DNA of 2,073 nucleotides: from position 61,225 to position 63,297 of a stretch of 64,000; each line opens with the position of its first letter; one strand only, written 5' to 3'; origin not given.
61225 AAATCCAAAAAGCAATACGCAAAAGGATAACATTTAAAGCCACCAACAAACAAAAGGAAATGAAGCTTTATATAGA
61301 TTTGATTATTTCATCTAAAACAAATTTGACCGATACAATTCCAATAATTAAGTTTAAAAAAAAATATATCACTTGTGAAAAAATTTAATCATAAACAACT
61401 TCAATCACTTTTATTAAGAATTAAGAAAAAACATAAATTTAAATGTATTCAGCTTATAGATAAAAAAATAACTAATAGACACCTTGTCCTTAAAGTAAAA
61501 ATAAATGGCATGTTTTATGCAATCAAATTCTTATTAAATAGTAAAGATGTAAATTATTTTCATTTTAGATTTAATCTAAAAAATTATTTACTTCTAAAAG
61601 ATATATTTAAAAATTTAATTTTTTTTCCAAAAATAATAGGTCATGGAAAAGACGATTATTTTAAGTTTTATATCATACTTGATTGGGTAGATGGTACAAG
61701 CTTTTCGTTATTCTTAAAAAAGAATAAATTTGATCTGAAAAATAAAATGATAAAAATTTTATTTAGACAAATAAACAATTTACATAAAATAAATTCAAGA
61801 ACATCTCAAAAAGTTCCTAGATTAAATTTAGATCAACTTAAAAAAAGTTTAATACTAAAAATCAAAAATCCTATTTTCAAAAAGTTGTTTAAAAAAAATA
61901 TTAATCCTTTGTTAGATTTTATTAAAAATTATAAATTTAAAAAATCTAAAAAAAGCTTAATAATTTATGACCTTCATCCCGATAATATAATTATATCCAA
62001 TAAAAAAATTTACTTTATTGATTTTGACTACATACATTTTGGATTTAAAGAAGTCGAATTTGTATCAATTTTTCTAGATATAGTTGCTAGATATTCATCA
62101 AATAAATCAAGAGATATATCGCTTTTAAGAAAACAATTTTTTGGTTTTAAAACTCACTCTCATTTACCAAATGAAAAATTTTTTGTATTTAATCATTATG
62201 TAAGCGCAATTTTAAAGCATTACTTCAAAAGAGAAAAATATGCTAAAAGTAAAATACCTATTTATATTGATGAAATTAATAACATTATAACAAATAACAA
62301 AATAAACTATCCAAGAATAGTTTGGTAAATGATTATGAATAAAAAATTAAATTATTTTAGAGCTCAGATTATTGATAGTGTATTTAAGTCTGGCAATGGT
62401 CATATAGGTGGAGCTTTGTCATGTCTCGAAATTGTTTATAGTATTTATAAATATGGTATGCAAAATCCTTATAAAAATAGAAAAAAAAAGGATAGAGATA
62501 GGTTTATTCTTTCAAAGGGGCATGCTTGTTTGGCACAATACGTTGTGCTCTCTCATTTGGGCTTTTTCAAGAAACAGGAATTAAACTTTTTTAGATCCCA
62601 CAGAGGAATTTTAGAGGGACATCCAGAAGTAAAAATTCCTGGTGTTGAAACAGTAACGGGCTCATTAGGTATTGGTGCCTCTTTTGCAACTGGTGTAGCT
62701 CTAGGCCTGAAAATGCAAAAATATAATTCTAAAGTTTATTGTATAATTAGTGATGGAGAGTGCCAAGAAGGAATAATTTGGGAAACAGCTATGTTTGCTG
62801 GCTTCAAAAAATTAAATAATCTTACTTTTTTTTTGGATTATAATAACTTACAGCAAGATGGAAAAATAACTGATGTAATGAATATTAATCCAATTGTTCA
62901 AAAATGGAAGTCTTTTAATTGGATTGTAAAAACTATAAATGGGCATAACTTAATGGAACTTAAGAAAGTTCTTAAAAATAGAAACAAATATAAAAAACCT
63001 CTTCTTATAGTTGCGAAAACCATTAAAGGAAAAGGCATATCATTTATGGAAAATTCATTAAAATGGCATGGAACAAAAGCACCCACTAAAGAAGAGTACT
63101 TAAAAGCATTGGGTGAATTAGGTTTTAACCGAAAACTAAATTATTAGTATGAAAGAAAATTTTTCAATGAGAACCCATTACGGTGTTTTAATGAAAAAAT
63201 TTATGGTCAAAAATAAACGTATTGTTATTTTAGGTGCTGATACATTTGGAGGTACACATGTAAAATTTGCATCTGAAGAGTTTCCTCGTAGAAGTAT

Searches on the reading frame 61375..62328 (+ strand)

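Call 14: search_protein_families(library=pfam, proteins=[window:61375-62328:+])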
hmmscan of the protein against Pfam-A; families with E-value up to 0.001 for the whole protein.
window:61375-62328:+ (317 aa): 1 family
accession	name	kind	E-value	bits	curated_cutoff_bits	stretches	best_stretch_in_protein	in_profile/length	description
PF01636.29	APH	-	5.9e-07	29.9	23.2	1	84-233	55-210/239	Phosphotransferase enzyme family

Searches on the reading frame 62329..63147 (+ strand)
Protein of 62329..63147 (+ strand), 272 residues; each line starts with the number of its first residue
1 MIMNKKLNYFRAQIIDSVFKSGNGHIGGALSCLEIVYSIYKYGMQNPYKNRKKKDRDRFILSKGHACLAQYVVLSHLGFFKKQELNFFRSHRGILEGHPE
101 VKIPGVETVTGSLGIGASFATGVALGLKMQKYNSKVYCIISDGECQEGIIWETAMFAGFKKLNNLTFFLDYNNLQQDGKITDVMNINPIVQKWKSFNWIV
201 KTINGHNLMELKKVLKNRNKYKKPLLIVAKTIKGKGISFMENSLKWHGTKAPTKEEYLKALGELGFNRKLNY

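Call 14: search_protein_families(library=pfam, proteins=[window:62329-63147:+])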
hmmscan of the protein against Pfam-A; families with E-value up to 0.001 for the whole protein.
window:62329-63147:+ (272 aa): 3 families
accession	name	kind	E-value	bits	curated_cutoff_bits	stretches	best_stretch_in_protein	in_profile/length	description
PF00456.26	Transketolase_N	-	3e-47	161.7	22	1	4-267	3-278/334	Transketolase, thiamine diphosphate binding domain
PF13292.11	DXP_synthase_N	-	1.9e-09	37.6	21.2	1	10-173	25-172/274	1-deoxy-D-xylulose-5-phosphate synthase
PF00676.26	E1_dh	-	0.00024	20.6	22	1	105-164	95-154/300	Dehydrogenase E1 component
